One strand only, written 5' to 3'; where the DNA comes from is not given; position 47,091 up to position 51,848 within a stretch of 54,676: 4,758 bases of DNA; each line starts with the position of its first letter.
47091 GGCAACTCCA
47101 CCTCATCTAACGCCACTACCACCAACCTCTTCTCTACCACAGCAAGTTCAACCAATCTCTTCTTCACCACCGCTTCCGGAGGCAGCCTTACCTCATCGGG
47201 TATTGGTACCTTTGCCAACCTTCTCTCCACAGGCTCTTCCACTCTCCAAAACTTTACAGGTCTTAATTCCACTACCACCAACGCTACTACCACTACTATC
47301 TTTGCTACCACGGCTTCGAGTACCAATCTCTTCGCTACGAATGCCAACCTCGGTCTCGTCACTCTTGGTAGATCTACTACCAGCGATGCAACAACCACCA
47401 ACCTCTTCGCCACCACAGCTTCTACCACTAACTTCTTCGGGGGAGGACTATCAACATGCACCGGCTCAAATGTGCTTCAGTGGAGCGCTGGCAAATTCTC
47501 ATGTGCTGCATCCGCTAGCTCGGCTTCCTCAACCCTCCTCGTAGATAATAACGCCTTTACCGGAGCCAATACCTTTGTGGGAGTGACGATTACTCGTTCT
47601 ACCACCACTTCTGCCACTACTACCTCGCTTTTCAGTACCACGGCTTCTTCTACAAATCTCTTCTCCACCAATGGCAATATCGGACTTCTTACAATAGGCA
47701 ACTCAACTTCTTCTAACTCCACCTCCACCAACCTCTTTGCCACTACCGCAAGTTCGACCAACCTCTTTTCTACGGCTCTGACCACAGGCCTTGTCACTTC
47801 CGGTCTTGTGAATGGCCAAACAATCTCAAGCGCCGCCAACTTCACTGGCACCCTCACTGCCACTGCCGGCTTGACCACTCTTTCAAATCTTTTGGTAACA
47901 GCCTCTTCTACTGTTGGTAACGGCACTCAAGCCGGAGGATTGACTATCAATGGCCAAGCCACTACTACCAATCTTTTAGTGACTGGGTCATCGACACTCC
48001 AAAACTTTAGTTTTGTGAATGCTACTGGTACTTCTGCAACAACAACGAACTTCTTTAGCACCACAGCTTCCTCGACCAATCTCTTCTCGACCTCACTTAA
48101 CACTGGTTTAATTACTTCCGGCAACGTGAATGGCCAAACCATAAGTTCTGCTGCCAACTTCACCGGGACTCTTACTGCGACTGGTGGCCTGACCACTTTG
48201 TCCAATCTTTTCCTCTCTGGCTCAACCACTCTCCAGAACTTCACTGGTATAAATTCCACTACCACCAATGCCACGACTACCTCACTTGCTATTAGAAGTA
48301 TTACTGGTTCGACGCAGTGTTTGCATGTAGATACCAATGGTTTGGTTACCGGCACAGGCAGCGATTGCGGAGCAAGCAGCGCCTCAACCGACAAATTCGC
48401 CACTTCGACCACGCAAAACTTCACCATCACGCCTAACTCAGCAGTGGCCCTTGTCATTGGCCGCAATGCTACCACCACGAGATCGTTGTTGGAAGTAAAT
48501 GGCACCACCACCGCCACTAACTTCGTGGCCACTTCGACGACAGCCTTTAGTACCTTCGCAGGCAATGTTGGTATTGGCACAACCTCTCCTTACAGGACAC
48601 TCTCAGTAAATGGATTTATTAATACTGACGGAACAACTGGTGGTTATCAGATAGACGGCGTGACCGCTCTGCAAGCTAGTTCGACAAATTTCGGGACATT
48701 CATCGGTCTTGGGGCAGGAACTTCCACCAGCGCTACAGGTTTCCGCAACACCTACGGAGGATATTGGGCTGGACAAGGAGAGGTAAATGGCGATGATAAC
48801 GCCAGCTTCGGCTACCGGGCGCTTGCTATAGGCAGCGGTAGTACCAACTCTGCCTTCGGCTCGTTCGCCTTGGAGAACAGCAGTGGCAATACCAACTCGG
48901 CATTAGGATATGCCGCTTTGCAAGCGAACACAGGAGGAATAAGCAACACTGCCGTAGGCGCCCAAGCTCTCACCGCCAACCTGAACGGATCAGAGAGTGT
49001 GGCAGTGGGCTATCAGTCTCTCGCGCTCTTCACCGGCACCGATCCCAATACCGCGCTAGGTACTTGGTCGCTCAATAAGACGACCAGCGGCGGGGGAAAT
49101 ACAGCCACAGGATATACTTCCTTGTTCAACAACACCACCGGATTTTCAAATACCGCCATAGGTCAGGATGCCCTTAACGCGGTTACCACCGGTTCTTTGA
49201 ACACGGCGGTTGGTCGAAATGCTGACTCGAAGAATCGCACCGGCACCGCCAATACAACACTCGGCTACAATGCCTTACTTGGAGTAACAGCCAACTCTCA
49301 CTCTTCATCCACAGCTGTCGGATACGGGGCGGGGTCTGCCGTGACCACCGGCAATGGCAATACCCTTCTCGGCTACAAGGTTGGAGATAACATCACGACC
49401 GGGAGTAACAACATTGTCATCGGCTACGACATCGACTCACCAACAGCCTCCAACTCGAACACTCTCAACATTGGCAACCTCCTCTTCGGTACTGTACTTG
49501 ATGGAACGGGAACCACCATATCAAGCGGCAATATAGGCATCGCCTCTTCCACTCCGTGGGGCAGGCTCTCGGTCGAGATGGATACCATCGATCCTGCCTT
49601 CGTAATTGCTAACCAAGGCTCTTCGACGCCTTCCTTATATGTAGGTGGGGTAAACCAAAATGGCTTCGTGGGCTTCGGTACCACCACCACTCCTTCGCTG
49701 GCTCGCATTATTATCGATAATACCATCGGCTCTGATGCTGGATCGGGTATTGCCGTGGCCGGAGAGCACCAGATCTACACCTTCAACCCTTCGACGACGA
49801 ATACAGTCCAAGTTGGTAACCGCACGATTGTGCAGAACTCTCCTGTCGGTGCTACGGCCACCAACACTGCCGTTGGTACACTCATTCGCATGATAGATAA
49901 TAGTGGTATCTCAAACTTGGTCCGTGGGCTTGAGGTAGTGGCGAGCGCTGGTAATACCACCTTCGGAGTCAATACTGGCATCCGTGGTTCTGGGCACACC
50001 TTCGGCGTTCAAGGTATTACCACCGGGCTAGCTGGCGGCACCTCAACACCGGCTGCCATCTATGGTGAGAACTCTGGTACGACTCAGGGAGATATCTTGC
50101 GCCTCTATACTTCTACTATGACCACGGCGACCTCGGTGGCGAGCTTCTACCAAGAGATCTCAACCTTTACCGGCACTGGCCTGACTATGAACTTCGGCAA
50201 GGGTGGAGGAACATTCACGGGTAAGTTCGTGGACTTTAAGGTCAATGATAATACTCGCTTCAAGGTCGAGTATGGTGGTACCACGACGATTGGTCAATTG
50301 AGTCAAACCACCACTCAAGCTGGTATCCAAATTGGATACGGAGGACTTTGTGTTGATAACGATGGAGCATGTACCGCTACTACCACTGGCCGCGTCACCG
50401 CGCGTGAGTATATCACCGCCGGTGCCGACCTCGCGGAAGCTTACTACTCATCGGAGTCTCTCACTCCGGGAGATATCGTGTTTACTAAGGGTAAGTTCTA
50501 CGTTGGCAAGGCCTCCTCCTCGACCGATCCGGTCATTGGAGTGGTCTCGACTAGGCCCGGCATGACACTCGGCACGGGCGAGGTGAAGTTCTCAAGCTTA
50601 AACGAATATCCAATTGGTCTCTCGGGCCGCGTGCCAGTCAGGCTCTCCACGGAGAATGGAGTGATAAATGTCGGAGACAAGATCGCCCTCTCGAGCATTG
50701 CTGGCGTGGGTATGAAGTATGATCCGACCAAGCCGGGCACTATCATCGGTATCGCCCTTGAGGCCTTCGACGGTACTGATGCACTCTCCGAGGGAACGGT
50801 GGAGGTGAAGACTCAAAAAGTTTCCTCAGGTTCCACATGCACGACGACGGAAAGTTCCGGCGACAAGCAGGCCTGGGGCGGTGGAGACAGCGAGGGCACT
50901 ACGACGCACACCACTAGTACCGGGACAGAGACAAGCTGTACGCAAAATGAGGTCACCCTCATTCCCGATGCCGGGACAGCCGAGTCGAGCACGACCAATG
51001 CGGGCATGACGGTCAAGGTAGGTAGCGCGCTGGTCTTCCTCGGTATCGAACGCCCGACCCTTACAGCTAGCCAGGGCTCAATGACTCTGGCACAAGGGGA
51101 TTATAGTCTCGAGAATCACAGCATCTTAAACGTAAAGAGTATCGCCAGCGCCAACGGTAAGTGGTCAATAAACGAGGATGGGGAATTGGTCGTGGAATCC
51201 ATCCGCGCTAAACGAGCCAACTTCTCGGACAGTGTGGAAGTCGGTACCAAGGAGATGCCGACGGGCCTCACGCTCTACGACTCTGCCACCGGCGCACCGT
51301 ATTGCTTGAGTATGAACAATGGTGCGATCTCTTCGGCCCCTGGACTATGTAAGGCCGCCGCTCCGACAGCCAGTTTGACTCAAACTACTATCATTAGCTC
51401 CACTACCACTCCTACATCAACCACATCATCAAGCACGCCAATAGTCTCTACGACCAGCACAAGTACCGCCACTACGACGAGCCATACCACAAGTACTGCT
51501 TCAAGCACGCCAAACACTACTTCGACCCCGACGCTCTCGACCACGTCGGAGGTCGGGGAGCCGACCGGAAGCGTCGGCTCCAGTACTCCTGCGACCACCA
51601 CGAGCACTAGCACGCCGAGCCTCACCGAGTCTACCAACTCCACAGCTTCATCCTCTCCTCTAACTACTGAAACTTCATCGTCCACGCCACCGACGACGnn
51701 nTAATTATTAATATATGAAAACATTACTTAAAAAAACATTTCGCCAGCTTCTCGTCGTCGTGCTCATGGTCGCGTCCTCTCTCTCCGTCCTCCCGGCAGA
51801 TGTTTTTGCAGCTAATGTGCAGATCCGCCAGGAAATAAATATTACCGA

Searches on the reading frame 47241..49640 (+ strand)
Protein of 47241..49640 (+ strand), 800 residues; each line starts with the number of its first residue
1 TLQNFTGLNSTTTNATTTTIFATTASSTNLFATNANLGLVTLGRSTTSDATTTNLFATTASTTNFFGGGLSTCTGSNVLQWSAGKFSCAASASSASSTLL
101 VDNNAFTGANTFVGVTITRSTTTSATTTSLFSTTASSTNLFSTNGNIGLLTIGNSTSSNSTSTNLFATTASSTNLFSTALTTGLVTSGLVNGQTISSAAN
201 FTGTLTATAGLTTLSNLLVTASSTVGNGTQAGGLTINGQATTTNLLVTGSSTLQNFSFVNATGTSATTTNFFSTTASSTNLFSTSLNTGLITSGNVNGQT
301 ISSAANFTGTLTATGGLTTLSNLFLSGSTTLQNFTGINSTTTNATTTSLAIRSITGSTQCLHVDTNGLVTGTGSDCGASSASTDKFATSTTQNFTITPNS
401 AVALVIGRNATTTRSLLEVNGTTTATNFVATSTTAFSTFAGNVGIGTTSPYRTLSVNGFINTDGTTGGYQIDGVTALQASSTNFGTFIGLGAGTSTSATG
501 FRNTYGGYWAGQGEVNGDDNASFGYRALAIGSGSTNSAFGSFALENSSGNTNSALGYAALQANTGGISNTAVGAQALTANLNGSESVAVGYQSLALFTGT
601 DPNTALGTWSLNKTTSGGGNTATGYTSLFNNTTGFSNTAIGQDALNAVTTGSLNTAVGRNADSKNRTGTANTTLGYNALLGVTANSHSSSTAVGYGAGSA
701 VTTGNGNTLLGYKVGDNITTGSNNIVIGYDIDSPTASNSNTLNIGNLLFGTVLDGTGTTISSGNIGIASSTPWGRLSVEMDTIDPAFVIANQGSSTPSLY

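Call 73: search_protein_families(library=phrogs, proteins=[window:47241-49640:+], max_evalue=0.001)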
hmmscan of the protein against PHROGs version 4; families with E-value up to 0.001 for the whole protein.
window:47241-49640:+ (800 aa): 3 families
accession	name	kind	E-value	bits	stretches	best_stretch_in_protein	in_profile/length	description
phrog_23837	-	head and packaging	1.4e-25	91.2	2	474-678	168-373/507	virion structural protein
phrog_4636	-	tail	7.6e-21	75.2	1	531-665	216-345/763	tail spike protein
phrog_6002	-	head and packaging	2.6e-17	62.7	2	568-654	701-787/1183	virion structural protein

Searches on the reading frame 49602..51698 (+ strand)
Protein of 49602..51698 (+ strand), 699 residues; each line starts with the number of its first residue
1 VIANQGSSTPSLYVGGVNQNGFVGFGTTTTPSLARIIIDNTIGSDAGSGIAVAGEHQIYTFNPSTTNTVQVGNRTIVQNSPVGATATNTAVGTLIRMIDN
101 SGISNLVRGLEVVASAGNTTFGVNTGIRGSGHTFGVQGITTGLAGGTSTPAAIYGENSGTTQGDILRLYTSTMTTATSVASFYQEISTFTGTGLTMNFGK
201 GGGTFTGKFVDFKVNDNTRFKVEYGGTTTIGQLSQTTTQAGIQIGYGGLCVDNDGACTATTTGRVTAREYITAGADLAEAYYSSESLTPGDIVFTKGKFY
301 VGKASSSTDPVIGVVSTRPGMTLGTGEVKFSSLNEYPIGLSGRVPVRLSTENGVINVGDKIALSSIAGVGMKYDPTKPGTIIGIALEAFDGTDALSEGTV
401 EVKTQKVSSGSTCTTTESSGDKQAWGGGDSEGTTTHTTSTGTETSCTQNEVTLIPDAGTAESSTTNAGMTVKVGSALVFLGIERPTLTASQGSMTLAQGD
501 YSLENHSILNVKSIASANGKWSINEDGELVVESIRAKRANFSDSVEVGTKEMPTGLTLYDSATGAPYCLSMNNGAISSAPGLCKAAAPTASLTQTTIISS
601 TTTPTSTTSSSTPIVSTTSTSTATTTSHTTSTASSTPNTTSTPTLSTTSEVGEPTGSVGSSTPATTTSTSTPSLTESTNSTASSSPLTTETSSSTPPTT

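Call 55: search_solved_structures(query=window:49602-51698:+, max_evalue=1)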
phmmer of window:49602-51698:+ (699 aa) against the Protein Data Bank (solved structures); distinct sequences matched with E-value up to 1: 1.
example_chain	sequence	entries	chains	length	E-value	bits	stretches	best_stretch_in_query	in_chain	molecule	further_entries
1b35_A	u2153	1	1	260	0.6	11.8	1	610-679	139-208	PROTEIN (CRICKET PARALYSIS VIRUS, VP1)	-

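Call 73: search_protein_families(library=phrogs, proteins=[window:49641-51698:+], max_evalue=0.001)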
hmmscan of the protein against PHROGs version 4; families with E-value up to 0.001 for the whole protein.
window:49641-51698:+ (686 aa): 0 families
